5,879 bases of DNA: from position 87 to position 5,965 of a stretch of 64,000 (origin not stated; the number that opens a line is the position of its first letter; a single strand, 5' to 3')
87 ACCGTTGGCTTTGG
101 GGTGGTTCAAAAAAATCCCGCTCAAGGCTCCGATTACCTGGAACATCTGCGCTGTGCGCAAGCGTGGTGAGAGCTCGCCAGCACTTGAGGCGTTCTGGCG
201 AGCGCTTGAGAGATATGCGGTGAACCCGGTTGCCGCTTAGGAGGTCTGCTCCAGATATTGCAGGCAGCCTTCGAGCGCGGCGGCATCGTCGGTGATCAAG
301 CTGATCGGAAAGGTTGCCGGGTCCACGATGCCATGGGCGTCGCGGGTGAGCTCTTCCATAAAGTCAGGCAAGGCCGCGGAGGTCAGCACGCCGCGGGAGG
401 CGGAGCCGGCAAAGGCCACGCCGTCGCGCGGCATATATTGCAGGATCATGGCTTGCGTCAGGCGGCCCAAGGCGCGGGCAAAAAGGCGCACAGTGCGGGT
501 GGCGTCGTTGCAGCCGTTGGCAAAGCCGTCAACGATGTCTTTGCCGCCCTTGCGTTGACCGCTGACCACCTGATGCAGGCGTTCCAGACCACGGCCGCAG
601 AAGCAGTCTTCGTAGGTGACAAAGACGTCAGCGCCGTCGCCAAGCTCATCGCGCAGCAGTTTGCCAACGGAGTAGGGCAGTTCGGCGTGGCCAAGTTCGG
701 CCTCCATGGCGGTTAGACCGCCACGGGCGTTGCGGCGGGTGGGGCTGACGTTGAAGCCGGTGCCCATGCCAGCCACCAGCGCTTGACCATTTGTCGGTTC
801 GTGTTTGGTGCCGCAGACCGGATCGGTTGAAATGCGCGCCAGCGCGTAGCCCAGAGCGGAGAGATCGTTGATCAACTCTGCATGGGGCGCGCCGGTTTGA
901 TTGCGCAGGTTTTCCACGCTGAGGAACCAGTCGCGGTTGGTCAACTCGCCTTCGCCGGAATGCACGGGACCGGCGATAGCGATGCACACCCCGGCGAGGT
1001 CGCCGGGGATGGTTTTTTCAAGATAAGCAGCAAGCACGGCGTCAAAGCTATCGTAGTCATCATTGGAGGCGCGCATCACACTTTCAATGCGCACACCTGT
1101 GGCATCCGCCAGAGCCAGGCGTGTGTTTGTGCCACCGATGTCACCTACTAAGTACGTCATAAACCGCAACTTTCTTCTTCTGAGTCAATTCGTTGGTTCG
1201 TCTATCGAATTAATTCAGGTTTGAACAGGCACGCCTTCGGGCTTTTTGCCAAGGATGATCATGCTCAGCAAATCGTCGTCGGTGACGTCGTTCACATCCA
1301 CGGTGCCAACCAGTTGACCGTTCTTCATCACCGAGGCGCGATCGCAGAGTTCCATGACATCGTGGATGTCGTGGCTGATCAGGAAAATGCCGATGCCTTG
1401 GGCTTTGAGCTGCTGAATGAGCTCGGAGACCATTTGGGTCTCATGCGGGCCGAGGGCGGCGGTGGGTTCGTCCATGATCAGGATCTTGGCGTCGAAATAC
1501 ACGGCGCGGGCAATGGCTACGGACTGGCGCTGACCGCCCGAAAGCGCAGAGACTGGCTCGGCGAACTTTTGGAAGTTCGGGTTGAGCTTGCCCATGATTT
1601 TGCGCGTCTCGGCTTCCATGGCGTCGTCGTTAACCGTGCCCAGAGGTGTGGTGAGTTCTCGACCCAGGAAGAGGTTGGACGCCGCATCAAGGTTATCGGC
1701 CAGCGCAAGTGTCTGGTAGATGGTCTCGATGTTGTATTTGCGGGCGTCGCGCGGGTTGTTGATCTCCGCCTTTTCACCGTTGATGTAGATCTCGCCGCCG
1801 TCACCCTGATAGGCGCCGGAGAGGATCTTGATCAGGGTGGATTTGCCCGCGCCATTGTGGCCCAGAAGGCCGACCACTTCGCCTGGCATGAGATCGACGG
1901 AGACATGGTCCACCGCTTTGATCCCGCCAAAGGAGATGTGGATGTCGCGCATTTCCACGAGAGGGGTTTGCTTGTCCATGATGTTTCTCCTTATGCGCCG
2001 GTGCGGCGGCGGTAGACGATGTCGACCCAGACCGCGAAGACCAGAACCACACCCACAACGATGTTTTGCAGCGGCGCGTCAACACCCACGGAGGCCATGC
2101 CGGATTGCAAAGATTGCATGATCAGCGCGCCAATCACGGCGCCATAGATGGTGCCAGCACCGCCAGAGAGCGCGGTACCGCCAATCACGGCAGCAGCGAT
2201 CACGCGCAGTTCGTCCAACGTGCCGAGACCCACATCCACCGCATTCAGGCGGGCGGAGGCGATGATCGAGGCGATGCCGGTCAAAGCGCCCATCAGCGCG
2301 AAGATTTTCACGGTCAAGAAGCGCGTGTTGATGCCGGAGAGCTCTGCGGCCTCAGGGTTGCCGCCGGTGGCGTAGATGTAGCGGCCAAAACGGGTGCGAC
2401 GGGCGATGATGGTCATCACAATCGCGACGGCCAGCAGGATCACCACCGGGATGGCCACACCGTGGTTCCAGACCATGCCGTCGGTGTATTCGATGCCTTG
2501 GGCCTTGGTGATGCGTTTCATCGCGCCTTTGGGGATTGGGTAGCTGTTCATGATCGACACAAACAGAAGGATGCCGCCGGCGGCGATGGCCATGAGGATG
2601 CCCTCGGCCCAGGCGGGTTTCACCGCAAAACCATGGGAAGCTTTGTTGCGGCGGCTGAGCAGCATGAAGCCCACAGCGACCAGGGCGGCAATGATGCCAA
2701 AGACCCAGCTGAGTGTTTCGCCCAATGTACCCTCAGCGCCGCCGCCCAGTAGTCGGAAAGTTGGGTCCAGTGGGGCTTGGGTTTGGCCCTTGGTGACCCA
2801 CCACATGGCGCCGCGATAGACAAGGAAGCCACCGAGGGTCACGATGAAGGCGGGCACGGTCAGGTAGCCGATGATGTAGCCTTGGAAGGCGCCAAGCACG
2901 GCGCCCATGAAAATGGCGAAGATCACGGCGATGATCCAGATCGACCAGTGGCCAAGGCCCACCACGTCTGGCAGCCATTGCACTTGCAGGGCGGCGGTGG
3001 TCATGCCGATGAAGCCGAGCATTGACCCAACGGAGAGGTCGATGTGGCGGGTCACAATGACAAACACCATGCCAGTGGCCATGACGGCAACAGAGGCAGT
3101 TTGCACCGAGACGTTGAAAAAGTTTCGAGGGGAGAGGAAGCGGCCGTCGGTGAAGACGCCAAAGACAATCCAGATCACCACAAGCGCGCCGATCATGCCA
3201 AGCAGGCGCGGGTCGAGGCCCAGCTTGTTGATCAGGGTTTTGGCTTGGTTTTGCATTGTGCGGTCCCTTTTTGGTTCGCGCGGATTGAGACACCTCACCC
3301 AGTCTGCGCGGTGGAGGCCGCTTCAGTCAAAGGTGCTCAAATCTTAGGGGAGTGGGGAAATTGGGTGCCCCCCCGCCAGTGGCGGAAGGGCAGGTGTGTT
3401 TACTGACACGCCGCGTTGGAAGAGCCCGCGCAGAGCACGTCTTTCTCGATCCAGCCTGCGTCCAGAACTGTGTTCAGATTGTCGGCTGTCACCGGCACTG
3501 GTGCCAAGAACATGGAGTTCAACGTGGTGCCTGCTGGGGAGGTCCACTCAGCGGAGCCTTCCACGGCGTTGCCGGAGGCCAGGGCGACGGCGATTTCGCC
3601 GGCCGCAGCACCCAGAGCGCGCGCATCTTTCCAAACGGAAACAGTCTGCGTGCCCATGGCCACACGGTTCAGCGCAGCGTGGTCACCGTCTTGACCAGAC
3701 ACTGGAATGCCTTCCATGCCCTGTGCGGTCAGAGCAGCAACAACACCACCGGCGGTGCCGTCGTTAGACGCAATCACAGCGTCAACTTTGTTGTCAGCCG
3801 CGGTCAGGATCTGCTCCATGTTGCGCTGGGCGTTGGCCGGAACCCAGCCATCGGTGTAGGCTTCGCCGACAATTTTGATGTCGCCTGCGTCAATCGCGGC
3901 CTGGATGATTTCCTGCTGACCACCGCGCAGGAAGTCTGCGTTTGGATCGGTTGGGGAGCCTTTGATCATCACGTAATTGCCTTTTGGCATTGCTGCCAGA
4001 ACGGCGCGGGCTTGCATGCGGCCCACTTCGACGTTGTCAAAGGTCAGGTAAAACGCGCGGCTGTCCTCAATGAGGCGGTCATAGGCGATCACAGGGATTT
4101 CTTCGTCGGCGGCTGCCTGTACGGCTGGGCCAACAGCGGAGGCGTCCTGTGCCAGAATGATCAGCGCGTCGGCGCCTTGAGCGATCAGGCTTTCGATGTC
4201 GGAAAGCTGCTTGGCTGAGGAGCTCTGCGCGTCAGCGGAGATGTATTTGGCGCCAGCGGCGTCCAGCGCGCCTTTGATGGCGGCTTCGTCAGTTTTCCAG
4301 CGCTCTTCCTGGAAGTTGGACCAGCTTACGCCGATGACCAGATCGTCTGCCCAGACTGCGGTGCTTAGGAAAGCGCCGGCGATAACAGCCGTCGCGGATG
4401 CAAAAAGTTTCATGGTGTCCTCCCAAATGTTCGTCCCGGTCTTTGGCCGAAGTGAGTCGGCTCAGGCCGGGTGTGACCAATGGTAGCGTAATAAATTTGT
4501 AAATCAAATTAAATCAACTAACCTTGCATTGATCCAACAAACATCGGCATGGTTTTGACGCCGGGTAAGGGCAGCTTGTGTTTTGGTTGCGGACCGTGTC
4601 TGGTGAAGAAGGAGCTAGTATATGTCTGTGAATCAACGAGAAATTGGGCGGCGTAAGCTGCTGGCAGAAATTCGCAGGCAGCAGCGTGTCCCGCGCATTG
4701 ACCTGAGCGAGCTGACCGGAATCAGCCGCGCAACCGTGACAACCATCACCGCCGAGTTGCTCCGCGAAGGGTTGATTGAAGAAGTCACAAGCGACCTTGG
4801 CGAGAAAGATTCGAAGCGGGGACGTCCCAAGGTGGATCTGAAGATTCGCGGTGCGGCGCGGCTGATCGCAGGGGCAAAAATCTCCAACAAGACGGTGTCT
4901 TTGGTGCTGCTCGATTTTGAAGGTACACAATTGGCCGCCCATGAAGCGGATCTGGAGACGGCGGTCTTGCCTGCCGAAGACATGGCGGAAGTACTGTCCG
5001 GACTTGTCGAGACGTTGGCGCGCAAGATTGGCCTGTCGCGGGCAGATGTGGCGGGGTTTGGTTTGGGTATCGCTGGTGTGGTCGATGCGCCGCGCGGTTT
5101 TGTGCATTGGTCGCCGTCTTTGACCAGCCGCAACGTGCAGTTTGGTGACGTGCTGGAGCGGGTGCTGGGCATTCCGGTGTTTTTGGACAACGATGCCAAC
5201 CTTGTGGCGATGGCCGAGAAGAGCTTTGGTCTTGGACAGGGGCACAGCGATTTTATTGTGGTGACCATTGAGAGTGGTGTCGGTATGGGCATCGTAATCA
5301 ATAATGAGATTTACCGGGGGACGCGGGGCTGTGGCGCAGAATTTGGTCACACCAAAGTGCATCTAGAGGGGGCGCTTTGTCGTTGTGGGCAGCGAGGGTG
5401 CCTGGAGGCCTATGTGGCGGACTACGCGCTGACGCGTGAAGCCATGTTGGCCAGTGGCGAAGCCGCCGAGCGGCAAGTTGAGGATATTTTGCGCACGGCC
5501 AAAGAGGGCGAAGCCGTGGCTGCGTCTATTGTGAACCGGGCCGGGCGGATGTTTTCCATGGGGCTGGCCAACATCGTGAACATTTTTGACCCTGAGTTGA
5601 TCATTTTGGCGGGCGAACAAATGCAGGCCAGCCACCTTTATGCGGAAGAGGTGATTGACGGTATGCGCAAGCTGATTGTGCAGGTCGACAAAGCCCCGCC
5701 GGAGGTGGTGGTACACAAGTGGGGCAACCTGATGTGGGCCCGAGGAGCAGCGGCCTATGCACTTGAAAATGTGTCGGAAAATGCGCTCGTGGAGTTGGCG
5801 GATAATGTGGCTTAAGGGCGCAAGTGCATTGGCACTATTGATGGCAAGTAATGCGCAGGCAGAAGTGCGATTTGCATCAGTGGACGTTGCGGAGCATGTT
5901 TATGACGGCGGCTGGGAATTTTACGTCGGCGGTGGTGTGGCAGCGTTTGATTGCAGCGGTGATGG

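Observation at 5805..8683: Candidate undescribed system: MauG-like di-heme enzyme plus exported beta-propeller partner inside a xylose catabolic locus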

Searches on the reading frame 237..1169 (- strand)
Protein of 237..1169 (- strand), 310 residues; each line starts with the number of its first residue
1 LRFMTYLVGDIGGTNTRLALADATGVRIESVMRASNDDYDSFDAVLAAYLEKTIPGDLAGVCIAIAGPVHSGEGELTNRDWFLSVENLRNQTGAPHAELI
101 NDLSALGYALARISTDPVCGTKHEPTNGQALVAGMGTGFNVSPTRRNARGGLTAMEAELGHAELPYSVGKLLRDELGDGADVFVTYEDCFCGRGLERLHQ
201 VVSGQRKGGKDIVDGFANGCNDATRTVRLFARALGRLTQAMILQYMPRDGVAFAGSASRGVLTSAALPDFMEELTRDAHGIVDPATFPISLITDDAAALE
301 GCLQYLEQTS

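Call 4: search_protein_families(library=pfam, proteins=[window:237-1169:-], max_evalue=0.01)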
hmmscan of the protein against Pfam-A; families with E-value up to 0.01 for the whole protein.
window:237-1169:- (310 aa): 2 families
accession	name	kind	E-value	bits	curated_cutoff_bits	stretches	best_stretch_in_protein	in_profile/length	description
PF02685.22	Glucokinase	-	5.6e-48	164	22.1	1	7-308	1-313/314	Glucokinase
PF00480.26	ROK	-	1.3e-07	31.9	22.9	1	10-257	5-244/294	ROK family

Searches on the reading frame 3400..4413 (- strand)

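Call 4: search_protein_families(library=pfam, proteins=[window:3400-4413:-], max_evalue=0.01)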
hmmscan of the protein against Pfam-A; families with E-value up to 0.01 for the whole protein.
window:3400-4413:- (337 aa): 3 families
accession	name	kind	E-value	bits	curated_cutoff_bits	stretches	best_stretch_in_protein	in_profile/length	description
PF13407.12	Peripla_BP_4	-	9.6e-60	202.7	35.1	1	27-282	1-257/258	Periplasmic binding protein domain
PF00532.27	Peripla_BP_1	-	2.6e-07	30.8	22.2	1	45-235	22-209/281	Periplasmic binding proteins and sugar binding domain of LacI family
PF13377.12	Peripla_BP_3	-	0.00033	21.2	26.5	1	191-286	58-152/167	Periplasmic binding protein-like domain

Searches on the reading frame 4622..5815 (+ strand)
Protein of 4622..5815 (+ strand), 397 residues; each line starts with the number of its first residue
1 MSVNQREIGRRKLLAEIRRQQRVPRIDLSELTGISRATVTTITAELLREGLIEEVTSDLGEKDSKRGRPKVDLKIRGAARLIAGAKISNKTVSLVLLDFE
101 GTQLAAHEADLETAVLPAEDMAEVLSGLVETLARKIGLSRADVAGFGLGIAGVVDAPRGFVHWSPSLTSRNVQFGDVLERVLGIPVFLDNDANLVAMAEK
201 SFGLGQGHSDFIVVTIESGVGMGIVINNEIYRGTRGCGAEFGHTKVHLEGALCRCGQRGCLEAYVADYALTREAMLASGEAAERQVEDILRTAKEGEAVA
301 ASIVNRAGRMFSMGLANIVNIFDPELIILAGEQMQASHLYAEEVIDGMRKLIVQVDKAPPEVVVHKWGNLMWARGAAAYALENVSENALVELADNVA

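Call 4: search_protein_families(library=pfam, proteins=[window:4622-5815:+], max_evalue=0.01)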
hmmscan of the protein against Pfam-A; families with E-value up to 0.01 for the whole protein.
window:4622-5815:+ (397 aa): 7 families
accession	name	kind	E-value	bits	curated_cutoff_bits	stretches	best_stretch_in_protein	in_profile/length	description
PF00480.26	ROK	-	2.6e-57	195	22.9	1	91-381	10-292/294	ROK family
PF13412.12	HTH_24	-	2.6e-07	30.6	21.9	1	10-53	5-48/48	Winged helix-turn-helix DNA-binding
PF01047.28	MarR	-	6.7e-05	23.1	24.6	1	12-53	7-48/59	MarR family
PF12802.13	MarR_2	-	0.00053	20.5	27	1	14-58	11-56/61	MarR family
PF13545.12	HTH_Crp_2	-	0.00053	20.3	27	1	22-53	22-53/70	Crp-like helix-turn-helix domain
PF09339.16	HTH_IclR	-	0.0015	18.7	22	0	26-54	22-50/52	IclR helix-turn-helix domain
PF25213.1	HVO_A0261_N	-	0.0039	17.5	35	1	10-56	13-58/86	HVO_A0261 N-terminal domain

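Call 5: search_protein_families(library=ncbifam, proteins=[window:4622-5815:+], max_evalue=0.01)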
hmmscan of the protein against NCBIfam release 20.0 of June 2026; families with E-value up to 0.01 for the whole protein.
window:4622-5815:+ (397 aa): 14 families
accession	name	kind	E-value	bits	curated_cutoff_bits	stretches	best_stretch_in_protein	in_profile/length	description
NF047937.1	TransRegNagC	equivalog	4e-51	174.5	650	1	18-339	21-343/399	DNA-binding transcriptional regulator NagC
TIGR00744.1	ROK_glcA_fam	subfamily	2.1e-49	168.5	260.35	1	84-381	2-309/318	ROK family glucokinase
NF049930.1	TransRegMlc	equivalog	2.6e-47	162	530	1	19-347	27-357/405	sugar metabolism global transcriptional regulator Mlc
NF007251.0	PRK09698.1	equivalog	3.1e-29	102.2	253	1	91-385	17-301/304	allose kinase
NF007108.0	PRK09557.1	equivalog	3.4e-29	102.1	443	1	92-377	13-297/303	fructokinase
NF045551.1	GK_Pyrobac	equivalog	1e-25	90.6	500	1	140-382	45-282/294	ATP-dependent glucokinase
NF009835.0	PRK13310.1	equivalog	3.1e-24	85.8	380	1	117-382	35-302/303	N-acetylglucosamine kinase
NF003461.0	PRK05082.1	subfamily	7.1e-24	84.7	283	1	127-335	40-245/291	N-acetylmannosamine kinase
NF047821.1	NactlManKinNanK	equivalog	1e-21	77.8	450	1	173-333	87-243/288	N-acetylmannosamine kinase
NF042998.1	bglucokin_BglK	equivalog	1.1e-19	70.8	550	1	141-332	52-243/291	beta-glucoside kinase BglK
NF009836.0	PRK13311.1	equivalog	6.3e-11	42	551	1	143-321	57-243/256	N-acetyl-D-glucosamine kinase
NF045550.1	FrctkaseScrK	equivalog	8.5e-05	22.1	400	1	141-270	53-190/293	fructokinase ScrK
NF045942.1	PolPhglucPhase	equivalog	0.00017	21.5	250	1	176-250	89-160/242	polyphosphate--glucose phosphotransferase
NF040939.2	trans_reg_lrs14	equivalog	0.0039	17.2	90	1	16-76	29-86/103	Lrs14 family HTH-type transcriptional regulator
